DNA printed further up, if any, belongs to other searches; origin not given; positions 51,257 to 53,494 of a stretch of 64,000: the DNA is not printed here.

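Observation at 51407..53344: Four-part sensor protein: pseudo-receiver, degenerate sigma54-type AAA+, HisKA and degenerate HATPase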

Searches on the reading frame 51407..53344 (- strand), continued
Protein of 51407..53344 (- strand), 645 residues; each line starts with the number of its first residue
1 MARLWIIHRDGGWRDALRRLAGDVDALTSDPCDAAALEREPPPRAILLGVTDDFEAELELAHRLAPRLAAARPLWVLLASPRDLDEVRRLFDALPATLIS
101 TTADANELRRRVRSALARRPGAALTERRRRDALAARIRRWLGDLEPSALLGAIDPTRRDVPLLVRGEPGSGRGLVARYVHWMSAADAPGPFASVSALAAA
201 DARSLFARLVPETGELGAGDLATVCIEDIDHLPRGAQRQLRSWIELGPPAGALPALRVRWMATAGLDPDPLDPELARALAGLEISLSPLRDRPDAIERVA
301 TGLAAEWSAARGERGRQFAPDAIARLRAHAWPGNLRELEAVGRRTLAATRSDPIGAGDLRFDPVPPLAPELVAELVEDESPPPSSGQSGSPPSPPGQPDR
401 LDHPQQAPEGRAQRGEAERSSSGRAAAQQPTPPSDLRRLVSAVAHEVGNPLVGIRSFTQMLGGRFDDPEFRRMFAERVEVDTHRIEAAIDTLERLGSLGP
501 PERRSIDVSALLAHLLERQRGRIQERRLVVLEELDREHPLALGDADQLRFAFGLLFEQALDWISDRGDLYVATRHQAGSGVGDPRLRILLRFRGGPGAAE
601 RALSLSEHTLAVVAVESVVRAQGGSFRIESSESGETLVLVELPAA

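Call 23: fold_search(model_id=the predicted structure, library=pdb)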
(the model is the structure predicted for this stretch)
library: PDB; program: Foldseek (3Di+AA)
matches with E <= 10: 1547; with E <= 0.001: 442
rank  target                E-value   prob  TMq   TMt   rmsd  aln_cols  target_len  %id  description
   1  1ny5_A                3.7e-16  1.00  0.31  0.46   8.8       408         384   18  Crystal structure of sigm54 activator (AAA+ ATPase) in the inactive state (released 2003-11-11)
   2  5m7p_B                4.8e-16  1.00  0.28  0.40   9.9       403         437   19  Crystal structure of NtrX from Brucella abortus in complex with ADP processed with the CrystalDirect automated mountin (released 2017-01-25)
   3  7v2b_D                1.7e-15  1.00  0.27  0.45  15.1       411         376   18  Crystal Structure of VpsR display novel dimeric architecture and c-di-GMP binding: mechanistic implications in oligome (released 2022-04-06)
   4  5m7p_A                1.9e-15  1.00  0.29  0.41  12.6       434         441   18  Crystal structure of NtrX from Brucella abortus in complex with ADP processed with the CrystalDirect automated mountin (released 2017-01-25)
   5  4l4u                  2.0e-15  1.00  0.33  0.49   9.1       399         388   19  Crystal structure of construct containing A. aeolicus NtrC1 receiver, central and DNA binding domains (released 2013-08-28)
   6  5m7n_B                2.3e-15  1.00  0.29  0.42   9.6       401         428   19  Crystal structure of NtrX from Brucella abortus in complex with ATP processed with the CrystalDirect automated mountin (released 2017-01-25)
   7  1ny5_B                2.8e-15  1.00  0.30  0.45   9.6       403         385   18  Crystal structure of sigm54 activator (AAA+ ATPase) in the inactive state (released 2003-11-11)
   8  5m7n_A                6.6e-15  1.00  0.30  0.42  11.9       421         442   18  Crystal structure of NtrX from Brucella abortus in complex with ATP processed with the CrystalDirect automated mountin (released 2017-01-25)
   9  5m7o_B                1.3e-14  1.00  0.28  0.40  10.2       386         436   19  Crystal structure of NtrX from Brucella abortus processed with the CrystalDirect automated mounting and cryo-cooling t (released 2017-01-25)
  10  5m7o_A                2.2e-14  1.00  0.29  0.40  12.7       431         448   18  Crystal structure of NtrX from Brucella abortus processed with the CrystalDirect automated mounting and cryo-cooling t (released 2017-01-25)
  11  7v2b_A                2.2e-13  1.00  0.28  0.47  18.0       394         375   18  Crystal Structure of VpsR display novel dimeric architecture and c-di-GMP binding: mechanistic implications in oligome (released 2022-04-06)
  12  3dzd_A                3.7e-13  1.00  0.31  0.49   9.6       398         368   14  Crystal structure of sigma54 activator NTRC4 in the inactive state (released 2008-11-25)
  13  5ep0                  6.0e-13  1.00  0.28  0.45  18.6       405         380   17  Quorum-Sensing Signal Integrator LuxO - Receiver+Catalytic Domains (released 2016-04-20)
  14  8p53_C                1.7e-12  1.00  0.27  0.44  17.8       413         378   20  Cryo-EM structure of the c-di-GMP-free FleQ-FleN master regulator complex of P. aeruginosa (released 2023-12-13)
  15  7v2v_A                1.9e-12  1.00  0.27  0.44  16.6       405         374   18  Crystal Structure of VpsR display novel dimeric architecture and c-di-GMP binding: mechanistic implications in oligome (released 2022-04-06)
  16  4q20_B                2.2e-12  1.00  0.25  0.61   5.8       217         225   23  Crystal structure of a C-terminal part of tyrosine kinase (DivL) from Caulobacter crescentus CB15 at 2.50 A resolution (released 2014-04-23)
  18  4q20_A                4.3e-12  1.00  0.24  0.60   6.6       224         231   21  Crystal structure of a C-terminal part of tyrosine kinase (DivL) from Caulobacter crescentus CB15 at 2.50 A resolution (released 2014-04-23)
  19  6dk7_E                4.6e-12  1.00  0.24  0.61   7.6       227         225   18  RetS histidine kinase region with cobalt (released 2019-03-20)
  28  6dk7_G                2.7e-11  1.00  0.23  0.61   7.2       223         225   20  RetS histidine kinase region with cobalt (released 2019-03-20)
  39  6dk7_B                3.9e-11  1.00  0.22  0.57   7.5       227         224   20  RetS histidine kinase region with cobalt (released 2019-03-20)
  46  6dk7_A                5.4e-11  1.00  0.23  0.60   7.3       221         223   21  RetS histidine kinase region with cobalt (released 2019-03-20)
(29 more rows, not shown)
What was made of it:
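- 51413..51835 (-): Pseudo-CA domain, aa 504-644, with a Bergerat-like alpha/beta fold. It lacks the N, G1 and G2 boxes. D568, R587, R591 and G624 are invariant. Its closest solved folds are DivL, RetS and HK853 (call 23).
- On HisKA-type sensor histidine kinase: They superpose on kinase DHp-CA structures (call 23).
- Closest known: Pseudo-histidine kinases DivL and RetS. Same: They are the top fold matches for the C-terminal half of X (4q20 at E 2e-12, 6dk7 at E 5e-12; call 23).
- Closest known: Sigma-54-activator homologues without GAFTGA. Same: NtrX and VpsR are among the best fold matches for the N-terminal half (call 23).
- Fold matches are to NtrC1, NtrX, VpsR and FleQ for the N-terminal half, and to DivL, RetS and HK853 for the C-terminal half (call 23).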

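Call 24: search_solved_structures(query=A1, max_evalue=0.01, show_alignments=3)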
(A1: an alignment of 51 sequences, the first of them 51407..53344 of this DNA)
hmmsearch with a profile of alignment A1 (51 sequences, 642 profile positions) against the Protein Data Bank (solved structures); distinct sequences matched with E-value up to 0.01: 80 (the best 60 are shown).
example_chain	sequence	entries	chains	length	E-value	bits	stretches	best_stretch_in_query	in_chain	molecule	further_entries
1ny6_A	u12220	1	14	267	8.4e-29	103.9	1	154-357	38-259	transcriptional regulator (NtrC family)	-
4ly6_A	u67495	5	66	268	8.5e-29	103.9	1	154-357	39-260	Transcriptional regulator (NtrC family)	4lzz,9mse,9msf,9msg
4l4u_A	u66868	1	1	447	9.9e-29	103.7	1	153-363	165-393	Transcriptional regulator (NtrC family)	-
1ny5_A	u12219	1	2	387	1.3e-28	103.3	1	153-357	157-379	transcriptional regulator (NtrC family)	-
3m0e_A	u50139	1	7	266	3e-28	102.1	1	154-357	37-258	Transcriptional regulator (NtrC family)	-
6iy8_A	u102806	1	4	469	7e-28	100.9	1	155-346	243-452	Positive regulator CapR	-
7v2b_A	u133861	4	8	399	5e-27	98.1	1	156-350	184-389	VpsR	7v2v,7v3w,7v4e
2bjv_A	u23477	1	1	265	1e-26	97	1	157-349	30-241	PSP OPERON TRANSCRIPTIONAL ACTIVATOR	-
6luf_A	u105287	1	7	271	1.2e-26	96.8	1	145-363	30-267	Flagellar regulatory protein C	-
4qhs_A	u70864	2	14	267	2.2e-26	95.9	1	145-363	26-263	Flagellar regulatory protein C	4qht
9qq6_C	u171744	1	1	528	5.9e-26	94.5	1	159-364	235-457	Nif-specific regulatory protein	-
9q90_1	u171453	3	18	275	6.1e-26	94.5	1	157-356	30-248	Psp operon transcriptional activator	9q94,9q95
2bjw_A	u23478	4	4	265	7.5e-26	94.2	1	157-349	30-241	PSP OPERON TRANSCRIPTIONAL ACTIVATOR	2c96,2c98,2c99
5nss_F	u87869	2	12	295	7.6e-26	94.2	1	157-356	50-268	Psp operon transcriptional activator | Transcription activator PspF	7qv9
2vii_A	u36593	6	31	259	8.3e-26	94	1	157-347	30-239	PSP OPERON TRANSCRIPTIONAL ACTIVATOR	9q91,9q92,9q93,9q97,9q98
4q20_A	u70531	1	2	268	2.2e-09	39.7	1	416-631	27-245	Sensor protein DivL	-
6dk7_A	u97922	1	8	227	1.8e-08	36.8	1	432-640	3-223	RetS (Regulator of Exopolysaccharide and Type III Secretion)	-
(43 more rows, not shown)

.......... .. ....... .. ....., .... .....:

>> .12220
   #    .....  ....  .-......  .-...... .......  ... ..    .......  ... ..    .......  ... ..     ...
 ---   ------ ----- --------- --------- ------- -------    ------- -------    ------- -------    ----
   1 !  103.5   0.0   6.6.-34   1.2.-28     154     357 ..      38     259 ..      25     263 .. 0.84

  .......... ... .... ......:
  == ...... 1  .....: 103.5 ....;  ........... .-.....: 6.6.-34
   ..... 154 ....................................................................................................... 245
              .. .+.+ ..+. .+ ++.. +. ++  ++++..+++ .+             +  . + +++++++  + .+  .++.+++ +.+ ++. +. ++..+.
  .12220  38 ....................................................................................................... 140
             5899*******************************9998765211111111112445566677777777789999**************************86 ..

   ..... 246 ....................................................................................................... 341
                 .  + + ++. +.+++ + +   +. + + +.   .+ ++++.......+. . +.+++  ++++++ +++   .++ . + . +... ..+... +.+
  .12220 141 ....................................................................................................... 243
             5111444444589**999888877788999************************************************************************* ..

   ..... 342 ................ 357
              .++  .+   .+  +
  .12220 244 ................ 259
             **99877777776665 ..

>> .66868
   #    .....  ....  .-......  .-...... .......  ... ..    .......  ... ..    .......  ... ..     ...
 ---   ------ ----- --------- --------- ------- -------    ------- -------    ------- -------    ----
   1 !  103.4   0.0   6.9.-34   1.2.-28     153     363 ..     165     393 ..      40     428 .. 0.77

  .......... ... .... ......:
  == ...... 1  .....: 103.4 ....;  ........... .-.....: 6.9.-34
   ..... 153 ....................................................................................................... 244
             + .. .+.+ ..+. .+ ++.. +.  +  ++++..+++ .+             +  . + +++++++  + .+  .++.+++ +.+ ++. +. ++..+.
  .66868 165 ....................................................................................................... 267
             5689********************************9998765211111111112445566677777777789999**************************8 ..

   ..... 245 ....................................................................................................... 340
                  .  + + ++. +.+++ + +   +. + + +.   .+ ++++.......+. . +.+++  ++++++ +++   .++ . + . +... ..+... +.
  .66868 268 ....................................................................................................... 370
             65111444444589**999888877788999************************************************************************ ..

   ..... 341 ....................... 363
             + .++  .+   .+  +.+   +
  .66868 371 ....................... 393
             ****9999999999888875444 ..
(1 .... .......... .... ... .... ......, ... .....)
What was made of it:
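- On Bacterial enhancer-binding protein AAA+ domain (Pfam Sigma54_activat, PF00158): Homology itself is clear with the family profile: NtrC1 at E 8e-29 (call 24).
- On ChpT/Spo0B-type dimeric His phosphotransferase: Canonical HisKA kinases, DivL and RetS score best (calls 23, 24).
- Checked: The 51-sequence family profile matches the NtrC1 AAA+ domain at E = 8e-29 and ZraS DHp+CA at E = 1.6e-15 (call 24).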

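Call 26: find_related_loci(query=A1, collection=genome_contigs, flank=6000)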
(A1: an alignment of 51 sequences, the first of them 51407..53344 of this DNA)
Query A1 (645 aa) in genome_contigs; peptide patterns used: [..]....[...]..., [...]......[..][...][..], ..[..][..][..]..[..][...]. (x = any residue, [..] = any of these).
600 stretches matched a pattern (row limit reached: there are more); 288 encode a relative of the query (tblastn E <= 1e-3); the best 80 are kept; 80 distinct loci.
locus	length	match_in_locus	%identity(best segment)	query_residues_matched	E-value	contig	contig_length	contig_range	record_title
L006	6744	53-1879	52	1-644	6e-162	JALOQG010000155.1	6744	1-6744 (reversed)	MAG: Myxococcota bacterium isolate Prado149 scaffold_24987, whole genome shotgun sequence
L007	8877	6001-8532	41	1-644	2e-122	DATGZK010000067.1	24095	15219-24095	MAG TPA_asm: Myxococcota bacterium isolate SMAG_U10661 k141_700450, whole genome shotgun sequence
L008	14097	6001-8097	37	1-644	5e-108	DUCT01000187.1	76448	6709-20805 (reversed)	MAG TPA_asm: Myxococcales bacterium isolate UWMA-0336 NODE_545_length_76448_cov_0.355827, whole genome shotgun sequence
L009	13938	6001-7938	39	1-644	1e-107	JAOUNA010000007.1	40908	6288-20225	MAG: Myxococcales bacterium isolate 8_1_July_SF_Bin58 8_1_July_SF_Bin58_scaffold_231_c1, whole genome shotgun sequence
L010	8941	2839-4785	37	4-644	2e-101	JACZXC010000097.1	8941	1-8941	MAG: Myxococcales bacterium isolate B22T1B5 B22T1B5_NODE10804, whole genome shotgun sequence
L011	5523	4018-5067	34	4-359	2e-25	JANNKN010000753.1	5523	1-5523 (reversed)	MAG: Deltaproteobacteria bacterium isolate SOY_4_C_concoct_51 SOY_4_C_k141_1263314, whole genome shotgun sequence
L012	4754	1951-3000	36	4-359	2e-25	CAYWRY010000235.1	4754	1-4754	MAG TPA_asm: uncultured Spirochaetales bacterium isolate binchicken_co107_401 genome assembly, contig: NODE_36721_length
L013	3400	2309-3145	36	75-356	1e-23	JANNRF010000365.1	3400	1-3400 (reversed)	MAG: Deltaproteobacteria bacterium isolate SOY_31_metabat_371 SOY_31_k141_3481072, whole genome shotgun sequence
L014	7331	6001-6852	30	71-354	8e-17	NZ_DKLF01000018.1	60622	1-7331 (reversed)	MAG: Oscillibacter sp. UBA6647 UBA6647_contig_1068, whole genome shotgun sequence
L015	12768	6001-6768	31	152-371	2e-15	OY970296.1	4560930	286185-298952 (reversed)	MAG: uncultured Armatimonadetes bacterium isolate MFD04408.bin.1.1 genome assembly, chromosome: 1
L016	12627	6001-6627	38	159-374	3e-15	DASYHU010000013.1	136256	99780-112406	MAG TPA_asm: Roseococcus sp. isolate SMAG_U4248 k141_6274, whole genome shotgun sequence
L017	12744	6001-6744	31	160-390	8e-15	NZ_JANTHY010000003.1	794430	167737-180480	Ancylobacter mangrovi strain GSK1Z-4-2 Scaffold3_1, whole genome shotgun sequence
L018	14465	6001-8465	27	434-643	7e-15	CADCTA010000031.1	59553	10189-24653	MAG: uncultured Chthoniobacterales bacterium isolate AVDCRST_MAG42 genome assembly, contig: NODE14, whole genome shotgun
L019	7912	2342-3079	27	159-379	6e-14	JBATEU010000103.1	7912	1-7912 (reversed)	MAG: Candidatus Deferrimicrobium sp. isolate MFD10095_ilm_asm_bin1 k127_6245, whole genome shotgun sequence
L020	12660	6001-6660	31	159-359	7e-14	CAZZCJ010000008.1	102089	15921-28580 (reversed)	MAG TPA_asm: uncultured Halomonas sp. isolate binchicken_co315_77 genome assembly, contig: NODE_173_length_102089_cov_85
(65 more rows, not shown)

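Call 43: search_protein_representatives(alignment_id=A1)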
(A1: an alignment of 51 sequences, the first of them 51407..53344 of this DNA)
Query: 51 sequences, 642 profile positions. Proteins with E-value up to 0.001 (for the whole library): 322034; up to 1e-10: 105491; up to 1e-30: 565. The best 150 are listed.
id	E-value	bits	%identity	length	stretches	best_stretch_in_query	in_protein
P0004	1.4e-263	892.8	-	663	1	1-641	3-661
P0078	4.1e-259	878.1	-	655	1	1-641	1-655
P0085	1.4e-248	843.3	-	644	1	1-642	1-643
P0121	3.6e-247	838.6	-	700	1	1-642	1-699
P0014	4.3e-245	831.8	-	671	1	2-642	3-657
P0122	4.7e-235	798.6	-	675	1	1-641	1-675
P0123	9.1e-234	794.4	-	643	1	1-641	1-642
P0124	1.4e-233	793.7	-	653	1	1-641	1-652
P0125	1.6e-233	793.6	-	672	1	3-641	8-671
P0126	7.4e-233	791.4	-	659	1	1-641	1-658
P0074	3.9e-232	789.0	-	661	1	3-642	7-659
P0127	1.7e-231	786.9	-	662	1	1-642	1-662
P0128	3.5e-231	785.8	-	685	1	1-641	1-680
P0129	5.8e-231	785.1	-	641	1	1-642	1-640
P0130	1.4e-229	780.5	-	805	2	3-410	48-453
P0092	2.2e-222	756.7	-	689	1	3-642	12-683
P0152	3.9e-191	653.5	-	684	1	1-641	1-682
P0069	3.8e-189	646.9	-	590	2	1-374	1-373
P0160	1.6e-182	625.1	-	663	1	1-641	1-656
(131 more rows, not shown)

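Call 45: find_encoding_contigs(protein=P0069, flank=5000, max_places=1)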
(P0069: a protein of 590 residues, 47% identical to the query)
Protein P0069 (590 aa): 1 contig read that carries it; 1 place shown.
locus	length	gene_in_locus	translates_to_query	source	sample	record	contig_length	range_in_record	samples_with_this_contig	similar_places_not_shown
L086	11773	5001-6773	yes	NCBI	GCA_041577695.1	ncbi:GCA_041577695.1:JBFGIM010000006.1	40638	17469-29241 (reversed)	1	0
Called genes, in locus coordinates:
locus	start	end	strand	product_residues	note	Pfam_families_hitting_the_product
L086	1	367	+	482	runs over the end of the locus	PF04389:Peptidase_M28 (weak), PF01546:Peptidase_M20, PF07687:M20_dimer (weak)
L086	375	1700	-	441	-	PF00155:Aminotran_1_2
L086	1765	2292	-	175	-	PF00583:Acetyltransf_1, PF24553:Rv0428c_C (weak), PF13508:Acetyltransf_7 (weak)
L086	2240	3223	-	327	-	-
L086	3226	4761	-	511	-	PF02511:Thy1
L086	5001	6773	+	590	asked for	PF25601:AAA_lid_14 (weak)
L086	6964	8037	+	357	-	PF00072:Response_reg, PF13487:HD_5, PF08668:HDOD (weak), PF01966:HD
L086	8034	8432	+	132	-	PF07238:PilZ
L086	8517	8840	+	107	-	PF02416:TatA_B_E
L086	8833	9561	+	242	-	PF00902:TatC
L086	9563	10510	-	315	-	PF01156:IU_nuc_hydro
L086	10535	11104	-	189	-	PF25919:BSH_CusB (weak), PF25973:BSH_CzcB (faint), PF00364:Biotin_lipoyl, PF25917:BSH_RND (weak)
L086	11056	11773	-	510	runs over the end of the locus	PF00289:Biotin_carb_N, PF02222:ATP-grasp, PF02786:CPSase_L_D2, PF07478:Dala_Dala_lig_C, PF08443:RimK (weak), PF02785:Biotin_carb_C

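Call 46: find_encoding_contigs(protein=P0080, flank=5000, max_places=1)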
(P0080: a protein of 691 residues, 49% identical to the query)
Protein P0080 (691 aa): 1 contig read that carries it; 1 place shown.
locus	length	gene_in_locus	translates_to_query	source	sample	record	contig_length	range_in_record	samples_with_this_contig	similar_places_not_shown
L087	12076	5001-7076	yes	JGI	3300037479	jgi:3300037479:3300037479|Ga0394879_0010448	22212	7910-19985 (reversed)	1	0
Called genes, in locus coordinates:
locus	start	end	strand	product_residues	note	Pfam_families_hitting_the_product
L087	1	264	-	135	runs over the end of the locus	PF01850:PIN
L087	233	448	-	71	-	-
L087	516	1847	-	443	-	PF00155:Aminotran_1_2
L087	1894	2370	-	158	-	PF00583:Acetyltransf_1, PF13508:Acetyltransf_7, PF08445:FR47 (weak)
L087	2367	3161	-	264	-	-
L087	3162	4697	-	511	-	PF02511:Thy1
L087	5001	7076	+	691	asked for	PF14532:Sigma54_activ_2 (weak), PF25601:AAA_lid_14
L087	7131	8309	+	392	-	PF00072:Response_reg, PF13487:HD_5, PF01966:HD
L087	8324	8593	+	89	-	PF02416:TatA_B_E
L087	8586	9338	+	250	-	PF00902:TatC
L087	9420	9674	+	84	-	-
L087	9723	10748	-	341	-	PF12625:Arabinose_bd, PF12833:HTH_18, PF00165:HTH_AraC (weak)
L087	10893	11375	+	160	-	-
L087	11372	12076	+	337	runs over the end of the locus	-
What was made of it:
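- Where RR-HD-GYP is present without the activator, His is lost (L086, L087; calls 45, 46).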

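Call 47: find_encoding_contigs(protein=P0152, flank=5000, max_places=1)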
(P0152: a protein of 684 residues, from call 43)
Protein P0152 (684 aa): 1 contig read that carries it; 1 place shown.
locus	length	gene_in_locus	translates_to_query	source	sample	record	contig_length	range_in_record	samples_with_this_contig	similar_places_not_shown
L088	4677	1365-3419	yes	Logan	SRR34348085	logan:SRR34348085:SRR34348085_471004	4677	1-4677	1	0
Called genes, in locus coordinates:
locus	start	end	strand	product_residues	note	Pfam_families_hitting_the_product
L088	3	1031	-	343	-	?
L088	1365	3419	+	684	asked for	PF25601:AAA_lid_14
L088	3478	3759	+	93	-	PF02416:TatA_B_E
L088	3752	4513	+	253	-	PF00902:TatC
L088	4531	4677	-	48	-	?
